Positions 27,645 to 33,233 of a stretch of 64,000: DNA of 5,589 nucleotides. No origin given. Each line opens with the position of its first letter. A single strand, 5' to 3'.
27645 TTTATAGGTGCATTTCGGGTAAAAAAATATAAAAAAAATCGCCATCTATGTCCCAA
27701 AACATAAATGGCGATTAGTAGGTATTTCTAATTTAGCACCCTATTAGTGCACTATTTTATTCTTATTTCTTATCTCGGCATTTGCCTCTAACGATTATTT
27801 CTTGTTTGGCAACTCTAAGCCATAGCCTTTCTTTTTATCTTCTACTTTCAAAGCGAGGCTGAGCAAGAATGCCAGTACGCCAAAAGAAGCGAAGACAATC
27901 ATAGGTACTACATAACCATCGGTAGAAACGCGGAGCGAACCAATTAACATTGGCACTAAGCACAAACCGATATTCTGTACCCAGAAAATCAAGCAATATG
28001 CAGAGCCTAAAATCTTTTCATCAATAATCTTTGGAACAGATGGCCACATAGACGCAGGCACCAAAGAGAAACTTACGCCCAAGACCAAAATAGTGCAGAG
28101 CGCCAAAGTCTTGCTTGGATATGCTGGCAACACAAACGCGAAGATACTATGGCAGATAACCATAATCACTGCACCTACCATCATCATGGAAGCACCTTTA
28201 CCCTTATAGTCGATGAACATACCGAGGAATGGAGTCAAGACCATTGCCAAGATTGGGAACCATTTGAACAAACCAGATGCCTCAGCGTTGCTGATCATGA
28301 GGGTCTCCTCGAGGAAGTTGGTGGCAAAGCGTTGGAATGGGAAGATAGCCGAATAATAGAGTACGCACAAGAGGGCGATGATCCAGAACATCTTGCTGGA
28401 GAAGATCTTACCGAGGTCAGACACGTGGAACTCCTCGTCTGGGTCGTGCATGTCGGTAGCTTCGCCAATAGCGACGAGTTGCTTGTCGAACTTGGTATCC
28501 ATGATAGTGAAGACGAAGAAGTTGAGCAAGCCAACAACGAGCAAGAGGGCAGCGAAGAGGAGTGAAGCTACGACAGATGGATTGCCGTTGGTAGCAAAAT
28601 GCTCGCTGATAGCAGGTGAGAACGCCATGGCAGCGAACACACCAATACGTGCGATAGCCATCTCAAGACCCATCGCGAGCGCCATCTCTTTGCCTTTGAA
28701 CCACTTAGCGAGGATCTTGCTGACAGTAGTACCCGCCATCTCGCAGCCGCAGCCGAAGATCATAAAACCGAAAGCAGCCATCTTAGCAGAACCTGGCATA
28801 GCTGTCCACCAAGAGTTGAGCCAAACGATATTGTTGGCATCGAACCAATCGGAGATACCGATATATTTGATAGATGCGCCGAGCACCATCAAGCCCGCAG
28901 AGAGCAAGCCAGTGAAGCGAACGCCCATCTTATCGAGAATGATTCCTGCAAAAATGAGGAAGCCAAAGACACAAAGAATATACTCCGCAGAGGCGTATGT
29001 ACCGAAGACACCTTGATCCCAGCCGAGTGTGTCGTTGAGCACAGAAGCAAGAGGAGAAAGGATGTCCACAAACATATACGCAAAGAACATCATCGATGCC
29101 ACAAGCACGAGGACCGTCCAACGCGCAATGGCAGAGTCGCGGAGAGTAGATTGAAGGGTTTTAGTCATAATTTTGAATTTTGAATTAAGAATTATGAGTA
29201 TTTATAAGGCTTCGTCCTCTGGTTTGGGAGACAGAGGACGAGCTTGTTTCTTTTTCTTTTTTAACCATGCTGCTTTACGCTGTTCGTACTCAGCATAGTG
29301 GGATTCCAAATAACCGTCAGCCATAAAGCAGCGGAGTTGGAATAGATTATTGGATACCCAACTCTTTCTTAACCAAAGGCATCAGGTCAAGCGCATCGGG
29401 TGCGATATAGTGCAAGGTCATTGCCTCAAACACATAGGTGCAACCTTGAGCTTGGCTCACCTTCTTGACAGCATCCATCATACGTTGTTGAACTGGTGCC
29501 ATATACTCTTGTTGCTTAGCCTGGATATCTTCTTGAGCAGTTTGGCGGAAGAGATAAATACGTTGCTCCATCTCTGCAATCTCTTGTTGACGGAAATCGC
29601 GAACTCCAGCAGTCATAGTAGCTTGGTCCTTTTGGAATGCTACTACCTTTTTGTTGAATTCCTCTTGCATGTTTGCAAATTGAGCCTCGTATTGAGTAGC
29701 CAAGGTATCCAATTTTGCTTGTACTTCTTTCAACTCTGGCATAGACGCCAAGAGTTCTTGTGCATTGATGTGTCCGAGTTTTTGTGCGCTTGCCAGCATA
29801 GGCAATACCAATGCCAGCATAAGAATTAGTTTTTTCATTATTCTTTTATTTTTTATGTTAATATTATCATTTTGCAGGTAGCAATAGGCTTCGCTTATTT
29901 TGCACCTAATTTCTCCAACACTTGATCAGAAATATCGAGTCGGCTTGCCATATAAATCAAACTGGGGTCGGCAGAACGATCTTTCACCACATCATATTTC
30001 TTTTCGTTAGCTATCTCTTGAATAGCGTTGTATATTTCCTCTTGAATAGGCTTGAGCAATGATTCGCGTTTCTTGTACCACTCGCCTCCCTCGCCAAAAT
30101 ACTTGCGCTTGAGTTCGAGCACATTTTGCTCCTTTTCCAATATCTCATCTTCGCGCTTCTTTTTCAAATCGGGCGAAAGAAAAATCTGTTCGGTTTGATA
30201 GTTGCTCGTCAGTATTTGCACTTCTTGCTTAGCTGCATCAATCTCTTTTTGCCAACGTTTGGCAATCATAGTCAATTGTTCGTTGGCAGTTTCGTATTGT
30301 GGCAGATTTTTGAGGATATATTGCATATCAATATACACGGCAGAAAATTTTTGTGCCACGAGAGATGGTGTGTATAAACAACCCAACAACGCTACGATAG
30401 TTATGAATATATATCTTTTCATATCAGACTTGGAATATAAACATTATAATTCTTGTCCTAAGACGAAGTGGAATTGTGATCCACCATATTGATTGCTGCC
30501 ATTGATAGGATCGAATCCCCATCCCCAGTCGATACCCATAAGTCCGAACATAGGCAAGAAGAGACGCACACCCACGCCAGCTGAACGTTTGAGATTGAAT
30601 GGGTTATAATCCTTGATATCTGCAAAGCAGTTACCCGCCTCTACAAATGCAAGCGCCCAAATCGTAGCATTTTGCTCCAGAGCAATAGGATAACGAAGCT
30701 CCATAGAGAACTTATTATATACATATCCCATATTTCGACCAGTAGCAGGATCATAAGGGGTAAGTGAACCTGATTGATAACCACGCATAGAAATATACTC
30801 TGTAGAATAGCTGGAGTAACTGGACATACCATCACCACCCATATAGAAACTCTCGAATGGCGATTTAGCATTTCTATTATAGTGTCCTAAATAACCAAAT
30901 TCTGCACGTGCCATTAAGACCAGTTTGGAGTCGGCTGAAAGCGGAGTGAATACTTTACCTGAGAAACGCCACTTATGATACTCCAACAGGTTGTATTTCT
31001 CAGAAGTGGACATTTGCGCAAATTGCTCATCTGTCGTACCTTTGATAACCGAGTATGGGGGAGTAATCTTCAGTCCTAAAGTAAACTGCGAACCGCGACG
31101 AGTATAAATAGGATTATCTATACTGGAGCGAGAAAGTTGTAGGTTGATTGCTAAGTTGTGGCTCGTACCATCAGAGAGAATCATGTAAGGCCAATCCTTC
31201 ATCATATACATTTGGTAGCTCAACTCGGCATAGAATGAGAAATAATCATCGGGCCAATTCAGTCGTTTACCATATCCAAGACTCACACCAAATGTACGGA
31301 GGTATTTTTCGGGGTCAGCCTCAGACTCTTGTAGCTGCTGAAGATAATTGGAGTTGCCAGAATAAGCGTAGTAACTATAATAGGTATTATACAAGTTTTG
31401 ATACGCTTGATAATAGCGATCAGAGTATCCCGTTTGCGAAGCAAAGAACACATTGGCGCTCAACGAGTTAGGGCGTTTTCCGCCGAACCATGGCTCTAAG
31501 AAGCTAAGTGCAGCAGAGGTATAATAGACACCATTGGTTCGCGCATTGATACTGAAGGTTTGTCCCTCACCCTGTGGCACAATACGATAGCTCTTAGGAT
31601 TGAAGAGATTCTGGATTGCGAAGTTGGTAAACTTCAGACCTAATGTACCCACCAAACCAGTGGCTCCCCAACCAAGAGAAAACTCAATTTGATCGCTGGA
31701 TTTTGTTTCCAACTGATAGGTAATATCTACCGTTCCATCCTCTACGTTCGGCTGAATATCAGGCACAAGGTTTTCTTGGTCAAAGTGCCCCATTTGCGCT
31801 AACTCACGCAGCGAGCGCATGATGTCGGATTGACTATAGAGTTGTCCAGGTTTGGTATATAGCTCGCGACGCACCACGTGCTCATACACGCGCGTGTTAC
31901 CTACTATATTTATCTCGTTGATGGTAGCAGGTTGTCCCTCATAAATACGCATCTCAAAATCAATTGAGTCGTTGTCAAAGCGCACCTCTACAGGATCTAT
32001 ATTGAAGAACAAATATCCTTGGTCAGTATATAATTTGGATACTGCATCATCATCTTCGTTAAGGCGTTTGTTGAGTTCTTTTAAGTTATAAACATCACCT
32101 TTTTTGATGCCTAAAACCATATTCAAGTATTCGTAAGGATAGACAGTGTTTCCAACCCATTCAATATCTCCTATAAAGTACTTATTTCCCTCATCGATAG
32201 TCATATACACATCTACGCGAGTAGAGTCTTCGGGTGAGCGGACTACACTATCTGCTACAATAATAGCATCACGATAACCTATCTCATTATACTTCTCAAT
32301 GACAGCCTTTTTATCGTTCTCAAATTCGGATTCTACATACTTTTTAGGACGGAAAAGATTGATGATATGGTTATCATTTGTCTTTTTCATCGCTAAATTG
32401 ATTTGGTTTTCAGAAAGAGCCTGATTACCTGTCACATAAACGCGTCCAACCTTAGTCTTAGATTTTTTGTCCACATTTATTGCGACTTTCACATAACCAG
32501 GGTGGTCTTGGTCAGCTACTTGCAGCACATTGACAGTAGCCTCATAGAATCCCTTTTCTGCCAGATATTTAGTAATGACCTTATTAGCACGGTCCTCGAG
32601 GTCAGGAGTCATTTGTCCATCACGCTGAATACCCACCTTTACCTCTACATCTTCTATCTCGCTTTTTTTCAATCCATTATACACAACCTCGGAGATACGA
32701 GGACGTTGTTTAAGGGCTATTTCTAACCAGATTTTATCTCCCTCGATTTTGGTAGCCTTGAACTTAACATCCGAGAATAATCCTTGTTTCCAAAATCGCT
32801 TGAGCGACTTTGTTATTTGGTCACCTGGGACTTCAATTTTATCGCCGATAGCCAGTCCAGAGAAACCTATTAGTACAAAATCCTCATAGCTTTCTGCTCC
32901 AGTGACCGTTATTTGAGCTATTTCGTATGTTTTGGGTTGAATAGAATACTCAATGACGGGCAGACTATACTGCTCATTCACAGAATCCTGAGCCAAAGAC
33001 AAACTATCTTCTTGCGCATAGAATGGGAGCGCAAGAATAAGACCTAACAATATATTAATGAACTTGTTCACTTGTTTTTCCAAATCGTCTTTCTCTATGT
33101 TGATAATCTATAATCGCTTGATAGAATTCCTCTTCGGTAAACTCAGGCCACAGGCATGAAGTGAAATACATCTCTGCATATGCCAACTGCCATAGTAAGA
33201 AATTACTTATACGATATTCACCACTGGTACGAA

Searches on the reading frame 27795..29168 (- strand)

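Call 45: search_protein_families(library=ncbifam, proteins=[window:27795-29168:-], max_evalue=1e-10)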
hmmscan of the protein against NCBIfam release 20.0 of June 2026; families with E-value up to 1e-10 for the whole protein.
window:27795-29168:- (457 aa): 1 family
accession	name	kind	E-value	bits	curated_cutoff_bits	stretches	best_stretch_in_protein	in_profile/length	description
TIGR00893.1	2A0114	subfamily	5.4e-14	51.9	395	1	37-436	13-394/399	D-galactonate transporter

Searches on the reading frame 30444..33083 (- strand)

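Call 45: search_protein_families(library=ncbifam, proteins=[window:30444-33083:-], max_evalue=1e-10)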
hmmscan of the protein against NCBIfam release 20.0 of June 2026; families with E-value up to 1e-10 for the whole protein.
window:30444-33083:- (879 aa): 4 families
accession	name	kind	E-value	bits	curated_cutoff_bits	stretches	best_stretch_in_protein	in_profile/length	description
TIGR03303.1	OM_YaeT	equivalog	9.8e-89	298.6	297.15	1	54-877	2-739/741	outer membrane protein assembly factor BamA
NF008287.0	PRK11067.1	subfamily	2.4e-27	95.6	1181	1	79-752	50-657/802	outer membrane protein assembly factor BamA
NF047950.2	ATportTamA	equivalog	5.4e-23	81.4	625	0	693-879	407-569/569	autotransporter assembly complex protein TamA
NF058613.1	OMPAssmBamADein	equivalog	1.4e-14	53.1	1050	1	283-483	312-505/857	outer membrane protein assembly factor BamA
